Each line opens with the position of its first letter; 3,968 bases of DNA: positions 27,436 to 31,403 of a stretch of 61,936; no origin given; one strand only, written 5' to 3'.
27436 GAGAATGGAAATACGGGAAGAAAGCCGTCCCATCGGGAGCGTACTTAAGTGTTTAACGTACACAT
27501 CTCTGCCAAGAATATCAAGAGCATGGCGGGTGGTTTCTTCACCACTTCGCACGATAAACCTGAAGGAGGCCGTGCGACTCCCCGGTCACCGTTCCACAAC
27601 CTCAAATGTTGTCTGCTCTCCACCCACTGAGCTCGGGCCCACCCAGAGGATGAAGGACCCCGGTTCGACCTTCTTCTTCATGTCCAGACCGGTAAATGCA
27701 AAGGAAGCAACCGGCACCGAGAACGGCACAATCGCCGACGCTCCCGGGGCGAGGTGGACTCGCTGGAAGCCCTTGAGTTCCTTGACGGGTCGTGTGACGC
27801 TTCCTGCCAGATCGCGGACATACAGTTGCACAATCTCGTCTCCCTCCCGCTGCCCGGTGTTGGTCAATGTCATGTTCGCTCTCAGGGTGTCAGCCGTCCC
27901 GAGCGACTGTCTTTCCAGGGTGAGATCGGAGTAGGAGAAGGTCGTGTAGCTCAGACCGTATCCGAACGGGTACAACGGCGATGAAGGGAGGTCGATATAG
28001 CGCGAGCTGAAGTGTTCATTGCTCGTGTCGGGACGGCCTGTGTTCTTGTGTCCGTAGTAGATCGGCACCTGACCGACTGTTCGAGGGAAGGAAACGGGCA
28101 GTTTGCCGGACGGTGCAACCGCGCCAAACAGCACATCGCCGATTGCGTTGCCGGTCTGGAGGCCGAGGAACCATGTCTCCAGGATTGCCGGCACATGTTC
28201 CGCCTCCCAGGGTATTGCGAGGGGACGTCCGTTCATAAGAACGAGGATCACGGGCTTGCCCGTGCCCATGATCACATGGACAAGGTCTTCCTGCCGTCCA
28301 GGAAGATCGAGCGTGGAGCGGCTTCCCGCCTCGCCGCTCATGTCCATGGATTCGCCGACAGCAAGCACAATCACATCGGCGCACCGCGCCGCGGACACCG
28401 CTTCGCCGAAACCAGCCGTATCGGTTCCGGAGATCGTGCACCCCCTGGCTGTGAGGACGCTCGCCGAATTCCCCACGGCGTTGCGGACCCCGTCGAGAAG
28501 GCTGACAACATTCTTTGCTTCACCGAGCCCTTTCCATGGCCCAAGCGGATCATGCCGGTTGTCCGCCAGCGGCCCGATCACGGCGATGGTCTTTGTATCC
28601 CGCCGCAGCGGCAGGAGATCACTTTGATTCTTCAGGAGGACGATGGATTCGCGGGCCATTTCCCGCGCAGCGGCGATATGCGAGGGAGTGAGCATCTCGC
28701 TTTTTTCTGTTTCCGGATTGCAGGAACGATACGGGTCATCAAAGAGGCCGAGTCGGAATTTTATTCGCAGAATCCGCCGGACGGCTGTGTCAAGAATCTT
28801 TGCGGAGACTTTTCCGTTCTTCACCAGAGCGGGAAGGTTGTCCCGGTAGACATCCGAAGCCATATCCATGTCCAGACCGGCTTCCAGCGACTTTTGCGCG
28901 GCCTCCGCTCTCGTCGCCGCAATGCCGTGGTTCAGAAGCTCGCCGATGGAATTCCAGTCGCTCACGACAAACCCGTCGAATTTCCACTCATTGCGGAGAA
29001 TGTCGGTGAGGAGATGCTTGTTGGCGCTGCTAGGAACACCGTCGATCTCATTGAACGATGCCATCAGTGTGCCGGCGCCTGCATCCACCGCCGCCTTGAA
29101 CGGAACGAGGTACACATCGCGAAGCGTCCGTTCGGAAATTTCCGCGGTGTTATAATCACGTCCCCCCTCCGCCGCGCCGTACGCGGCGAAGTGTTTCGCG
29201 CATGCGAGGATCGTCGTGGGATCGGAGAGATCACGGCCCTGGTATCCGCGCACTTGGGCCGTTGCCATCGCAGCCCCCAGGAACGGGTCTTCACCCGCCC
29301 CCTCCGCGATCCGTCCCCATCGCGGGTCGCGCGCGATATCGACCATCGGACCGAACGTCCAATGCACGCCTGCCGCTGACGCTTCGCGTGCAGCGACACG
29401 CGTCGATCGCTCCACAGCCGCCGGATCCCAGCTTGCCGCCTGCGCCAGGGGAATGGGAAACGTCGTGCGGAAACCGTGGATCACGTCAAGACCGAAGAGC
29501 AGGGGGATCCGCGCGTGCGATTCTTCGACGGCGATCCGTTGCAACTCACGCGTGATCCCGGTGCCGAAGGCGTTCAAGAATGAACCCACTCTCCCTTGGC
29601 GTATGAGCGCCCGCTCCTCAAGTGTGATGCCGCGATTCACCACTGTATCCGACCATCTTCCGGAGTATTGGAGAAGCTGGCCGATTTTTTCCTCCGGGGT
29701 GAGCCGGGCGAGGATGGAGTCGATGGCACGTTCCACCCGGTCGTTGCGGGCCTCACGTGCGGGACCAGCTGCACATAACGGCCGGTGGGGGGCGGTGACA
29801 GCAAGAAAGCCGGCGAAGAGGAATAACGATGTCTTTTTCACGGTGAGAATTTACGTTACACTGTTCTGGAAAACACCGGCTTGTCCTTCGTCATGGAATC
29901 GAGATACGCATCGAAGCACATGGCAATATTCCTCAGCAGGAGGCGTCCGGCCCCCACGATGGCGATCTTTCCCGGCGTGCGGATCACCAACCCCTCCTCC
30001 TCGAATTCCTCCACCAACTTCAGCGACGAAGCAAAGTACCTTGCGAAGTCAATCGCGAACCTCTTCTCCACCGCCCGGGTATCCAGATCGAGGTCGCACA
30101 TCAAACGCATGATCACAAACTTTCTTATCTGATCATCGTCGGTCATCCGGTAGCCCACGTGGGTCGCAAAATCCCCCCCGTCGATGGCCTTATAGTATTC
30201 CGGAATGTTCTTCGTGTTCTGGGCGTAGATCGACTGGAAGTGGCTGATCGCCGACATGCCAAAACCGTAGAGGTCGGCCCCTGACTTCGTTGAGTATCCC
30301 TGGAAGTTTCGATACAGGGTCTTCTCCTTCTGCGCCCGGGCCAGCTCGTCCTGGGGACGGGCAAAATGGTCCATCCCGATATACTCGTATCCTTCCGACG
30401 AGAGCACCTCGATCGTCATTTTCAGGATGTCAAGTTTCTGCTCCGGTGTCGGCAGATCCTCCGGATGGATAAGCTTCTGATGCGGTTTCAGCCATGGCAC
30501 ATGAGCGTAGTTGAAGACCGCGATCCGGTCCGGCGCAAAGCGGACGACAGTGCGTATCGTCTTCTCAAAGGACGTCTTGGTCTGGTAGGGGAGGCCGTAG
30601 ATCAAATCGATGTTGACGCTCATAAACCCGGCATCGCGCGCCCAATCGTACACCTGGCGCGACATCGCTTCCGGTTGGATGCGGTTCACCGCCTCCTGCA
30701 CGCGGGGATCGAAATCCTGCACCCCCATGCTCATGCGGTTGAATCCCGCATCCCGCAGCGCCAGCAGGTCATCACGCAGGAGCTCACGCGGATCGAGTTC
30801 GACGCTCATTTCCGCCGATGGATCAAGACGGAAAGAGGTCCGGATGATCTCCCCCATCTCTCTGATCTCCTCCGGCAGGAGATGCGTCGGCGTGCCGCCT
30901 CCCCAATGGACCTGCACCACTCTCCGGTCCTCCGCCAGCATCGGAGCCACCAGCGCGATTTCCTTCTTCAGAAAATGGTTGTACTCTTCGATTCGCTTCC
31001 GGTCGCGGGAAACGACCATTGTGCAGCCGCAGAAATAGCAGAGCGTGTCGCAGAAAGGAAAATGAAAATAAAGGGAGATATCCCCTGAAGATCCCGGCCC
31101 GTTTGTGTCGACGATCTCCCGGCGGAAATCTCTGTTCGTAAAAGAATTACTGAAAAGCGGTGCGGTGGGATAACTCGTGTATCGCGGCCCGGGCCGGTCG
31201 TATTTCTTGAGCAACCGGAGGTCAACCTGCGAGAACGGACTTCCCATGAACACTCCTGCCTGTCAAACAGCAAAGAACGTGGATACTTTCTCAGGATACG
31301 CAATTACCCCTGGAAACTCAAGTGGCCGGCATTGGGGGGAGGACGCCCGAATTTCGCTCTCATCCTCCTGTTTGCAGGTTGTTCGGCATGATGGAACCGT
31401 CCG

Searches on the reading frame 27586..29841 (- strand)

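Call 55: search_protein_families(library=pfam, proteins=[window:27586-29841:-], max_evalue=0.00001)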
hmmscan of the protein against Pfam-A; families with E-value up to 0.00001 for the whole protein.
window:27586-29841:- (751 aa): 3 families
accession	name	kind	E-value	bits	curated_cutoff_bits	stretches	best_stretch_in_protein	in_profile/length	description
PF00933.27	Glyco_hydro_3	-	4.7e-72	243.5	27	1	50-360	3-316/316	Glycosyl hydrolase family 3 N terminal domain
PF01915.27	Glyco_hydro_3_C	-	1.6e-56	191.9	31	1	400-632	1-200/200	Glycosyl hydrolase family 3 C-terminal domain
PF14310.12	Fn3-like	-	2.5e-23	82.4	25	1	669-738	1-71/71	Fibronectin type III-like domain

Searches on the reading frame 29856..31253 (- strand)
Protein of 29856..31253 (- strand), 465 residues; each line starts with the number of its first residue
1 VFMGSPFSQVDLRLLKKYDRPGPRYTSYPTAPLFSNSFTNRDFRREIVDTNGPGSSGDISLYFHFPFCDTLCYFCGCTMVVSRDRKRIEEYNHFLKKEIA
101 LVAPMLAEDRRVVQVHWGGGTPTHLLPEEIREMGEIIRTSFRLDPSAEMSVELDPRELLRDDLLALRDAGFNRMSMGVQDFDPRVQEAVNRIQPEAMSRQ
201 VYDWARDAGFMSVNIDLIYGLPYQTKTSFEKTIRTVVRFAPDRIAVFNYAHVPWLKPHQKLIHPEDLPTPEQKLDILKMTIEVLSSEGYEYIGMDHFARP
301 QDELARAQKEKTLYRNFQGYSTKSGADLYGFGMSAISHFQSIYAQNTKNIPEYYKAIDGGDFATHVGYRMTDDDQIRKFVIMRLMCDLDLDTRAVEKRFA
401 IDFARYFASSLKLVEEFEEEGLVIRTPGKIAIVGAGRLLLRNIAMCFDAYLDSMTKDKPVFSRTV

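Call 55: search_protein_families(library=pfam, proteins=[window:29856-31253:-], max_evalue=0.00001)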
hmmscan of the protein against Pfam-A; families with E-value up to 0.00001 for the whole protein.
window:29856-31253:- (465 aa): 2 families
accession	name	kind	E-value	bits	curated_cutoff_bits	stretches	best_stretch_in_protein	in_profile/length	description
PF04055.27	Radical_SAM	-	1.9e-21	77.4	29.5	1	63-235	2-165/166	Radical SAM superfamily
PF06969.22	HemN_C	-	2.6e-09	37.4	24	1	371-439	2-67/67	HemN C-terminal domain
